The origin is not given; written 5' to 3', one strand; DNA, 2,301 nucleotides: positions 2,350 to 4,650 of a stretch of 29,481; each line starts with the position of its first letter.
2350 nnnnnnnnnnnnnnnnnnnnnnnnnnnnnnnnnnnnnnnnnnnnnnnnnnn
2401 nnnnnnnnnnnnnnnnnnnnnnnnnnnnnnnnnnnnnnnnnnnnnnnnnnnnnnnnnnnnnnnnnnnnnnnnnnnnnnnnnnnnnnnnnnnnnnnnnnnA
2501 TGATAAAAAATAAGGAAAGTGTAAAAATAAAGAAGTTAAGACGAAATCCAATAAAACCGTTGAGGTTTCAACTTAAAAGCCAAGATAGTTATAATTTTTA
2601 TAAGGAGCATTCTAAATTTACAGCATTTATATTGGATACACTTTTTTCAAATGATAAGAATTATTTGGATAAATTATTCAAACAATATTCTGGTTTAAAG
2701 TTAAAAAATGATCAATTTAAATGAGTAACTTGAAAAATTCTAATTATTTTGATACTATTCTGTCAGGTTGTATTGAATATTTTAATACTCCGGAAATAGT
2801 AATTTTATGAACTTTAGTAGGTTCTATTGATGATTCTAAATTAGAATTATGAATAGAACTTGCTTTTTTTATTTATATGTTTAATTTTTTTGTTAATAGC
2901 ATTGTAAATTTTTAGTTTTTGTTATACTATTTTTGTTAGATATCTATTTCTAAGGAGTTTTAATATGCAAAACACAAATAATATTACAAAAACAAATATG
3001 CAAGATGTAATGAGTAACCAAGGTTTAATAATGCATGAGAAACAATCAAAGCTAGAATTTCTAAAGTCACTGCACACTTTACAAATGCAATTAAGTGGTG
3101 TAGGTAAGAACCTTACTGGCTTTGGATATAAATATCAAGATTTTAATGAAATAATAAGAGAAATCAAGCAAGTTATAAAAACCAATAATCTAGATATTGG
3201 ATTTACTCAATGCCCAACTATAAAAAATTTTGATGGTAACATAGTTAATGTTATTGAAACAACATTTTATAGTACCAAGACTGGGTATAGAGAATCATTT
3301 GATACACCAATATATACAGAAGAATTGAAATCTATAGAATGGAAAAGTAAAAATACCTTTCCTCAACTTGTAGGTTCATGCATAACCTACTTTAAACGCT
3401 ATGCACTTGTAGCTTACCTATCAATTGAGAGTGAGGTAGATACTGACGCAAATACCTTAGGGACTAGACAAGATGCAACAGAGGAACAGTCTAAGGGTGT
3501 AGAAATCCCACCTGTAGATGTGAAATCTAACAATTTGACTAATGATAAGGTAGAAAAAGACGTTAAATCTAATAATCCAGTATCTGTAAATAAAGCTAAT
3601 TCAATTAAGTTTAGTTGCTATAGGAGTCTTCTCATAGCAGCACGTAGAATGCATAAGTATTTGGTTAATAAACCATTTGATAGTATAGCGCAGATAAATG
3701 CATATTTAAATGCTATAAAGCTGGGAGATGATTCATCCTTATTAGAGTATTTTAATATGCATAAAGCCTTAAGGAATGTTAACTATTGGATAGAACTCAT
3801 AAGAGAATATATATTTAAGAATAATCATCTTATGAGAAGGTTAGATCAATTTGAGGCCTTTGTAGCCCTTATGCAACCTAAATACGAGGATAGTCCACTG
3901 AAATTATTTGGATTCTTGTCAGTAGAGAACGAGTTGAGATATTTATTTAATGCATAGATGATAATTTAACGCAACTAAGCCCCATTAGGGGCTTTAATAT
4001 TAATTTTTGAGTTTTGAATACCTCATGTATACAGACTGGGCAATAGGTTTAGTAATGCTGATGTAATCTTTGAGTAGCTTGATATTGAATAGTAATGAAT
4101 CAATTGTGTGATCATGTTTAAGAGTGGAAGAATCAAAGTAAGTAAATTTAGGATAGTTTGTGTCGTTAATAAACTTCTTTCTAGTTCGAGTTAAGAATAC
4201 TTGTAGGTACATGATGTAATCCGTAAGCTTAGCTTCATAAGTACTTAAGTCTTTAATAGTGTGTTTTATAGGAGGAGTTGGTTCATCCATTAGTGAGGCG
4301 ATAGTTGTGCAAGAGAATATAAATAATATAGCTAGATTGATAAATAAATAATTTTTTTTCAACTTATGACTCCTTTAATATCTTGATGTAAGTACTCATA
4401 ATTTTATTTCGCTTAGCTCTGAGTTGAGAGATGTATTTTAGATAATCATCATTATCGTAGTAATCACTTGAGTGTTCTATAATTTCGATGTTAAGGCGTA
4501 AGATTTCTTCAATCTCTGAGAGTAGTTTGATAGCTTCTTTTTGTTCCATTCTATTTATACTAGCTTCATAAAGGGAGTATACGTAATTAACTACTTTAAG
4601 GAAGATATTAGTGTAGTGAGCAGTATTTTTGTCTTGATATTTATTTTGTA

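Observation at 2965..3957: ERF-type SSAP plus YqaJ-type exonuclease: a Red/RecET-like two-component recombination module on a Borrelia plasmid prophage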

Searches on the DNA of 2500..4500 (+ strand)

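Call 7: search_dna_similar(query=window:2500-4500:+, collection=plasmids, mode=near, max_rows=25)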
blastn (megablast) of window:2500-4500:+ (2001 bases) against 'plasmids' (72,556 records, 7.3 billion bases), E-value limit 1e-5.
Records with a match: 143; places in all: 218; records where one place covers at least 80% of the query: 25.
Best place of each record, by identity: >=99% 10; 95-99% 27; 90-95% 4; 80-90% 99; 60-80% 3.
By first word of the organism name: Borrelia 143.
By predicted mobility (MOB-suite, as given by PLSDB): non-mobilizable 143.
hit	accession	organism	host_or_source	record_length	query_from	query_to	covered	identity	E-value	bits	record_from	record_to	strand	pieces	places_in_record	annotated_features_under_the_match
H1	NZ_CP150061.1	Borrelia miyamotoi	Ixodes scapularis,whole organism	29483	1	2001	100%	99.8%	0e+0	3679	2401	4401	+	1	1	ERF family protein | BBA14 family lipoprotein | chromosome replication/partitioning protein | BlyB family putative holin accessory protein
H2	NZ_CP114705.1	Borrelia miyamotoi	Ixodes persulcatus,Ixodes persulcatus ...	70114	1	2001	100%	89.5%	0e+0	2525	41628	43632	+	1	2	ERF family protein | hypothetical protein | chromosome replication/partitioning protein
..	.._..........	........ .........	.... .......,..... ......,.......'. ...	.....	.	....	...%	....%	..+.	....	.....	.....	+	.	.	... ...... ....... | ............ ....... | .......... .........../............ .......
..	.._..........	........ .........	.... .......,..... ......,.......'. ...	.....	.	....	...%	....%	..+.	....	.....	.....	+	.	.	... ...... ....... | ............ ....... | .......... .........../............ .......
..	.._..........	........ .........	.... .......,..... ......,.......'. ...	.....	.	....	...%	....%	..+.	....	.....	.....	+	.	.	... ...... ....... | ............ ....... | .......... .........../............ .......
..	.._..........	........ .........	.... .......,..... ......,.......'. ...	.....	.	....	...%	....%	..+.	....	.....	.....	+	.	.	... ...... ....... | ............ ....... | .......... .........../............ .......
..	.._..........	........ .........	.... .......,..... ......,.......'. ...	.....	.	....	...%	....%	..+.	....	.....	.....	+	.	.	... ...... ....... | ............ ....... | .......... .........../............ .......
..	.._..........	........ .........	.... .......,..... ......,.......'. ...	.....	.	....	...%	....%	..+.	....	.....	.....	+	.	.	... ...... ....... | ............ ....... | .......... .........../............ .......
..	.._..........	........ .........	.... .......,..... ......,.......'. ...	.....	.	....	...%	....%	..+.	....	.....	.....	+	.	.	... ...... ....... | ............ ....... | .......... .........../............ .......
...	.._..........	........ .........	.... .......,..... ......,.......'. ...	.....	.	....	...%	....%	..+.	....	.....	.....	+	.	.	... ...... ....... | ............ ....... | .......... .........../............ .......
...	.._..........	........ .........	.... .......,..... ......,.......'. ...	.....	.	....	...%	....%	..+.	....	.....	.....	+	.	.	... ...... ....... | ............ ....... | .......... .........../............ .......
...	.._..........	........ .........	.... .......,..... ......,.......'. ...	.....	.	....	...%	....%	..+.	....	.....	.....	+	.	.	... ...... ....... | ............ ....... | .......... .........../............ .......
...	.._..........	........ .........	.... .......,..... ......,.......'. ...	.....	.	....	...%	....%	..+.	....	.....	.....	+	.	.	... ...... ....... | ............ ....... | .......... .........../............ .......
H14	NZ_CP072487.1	Borrelia miyamotoi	Ixodes scapularis,blood of infected ...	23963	454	2001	77%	98.6%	0e+0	2745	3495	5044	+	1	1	ERF family protein | BBA14 family lipoprotein | hypothetical protein | BlyB family putative holin accessory protein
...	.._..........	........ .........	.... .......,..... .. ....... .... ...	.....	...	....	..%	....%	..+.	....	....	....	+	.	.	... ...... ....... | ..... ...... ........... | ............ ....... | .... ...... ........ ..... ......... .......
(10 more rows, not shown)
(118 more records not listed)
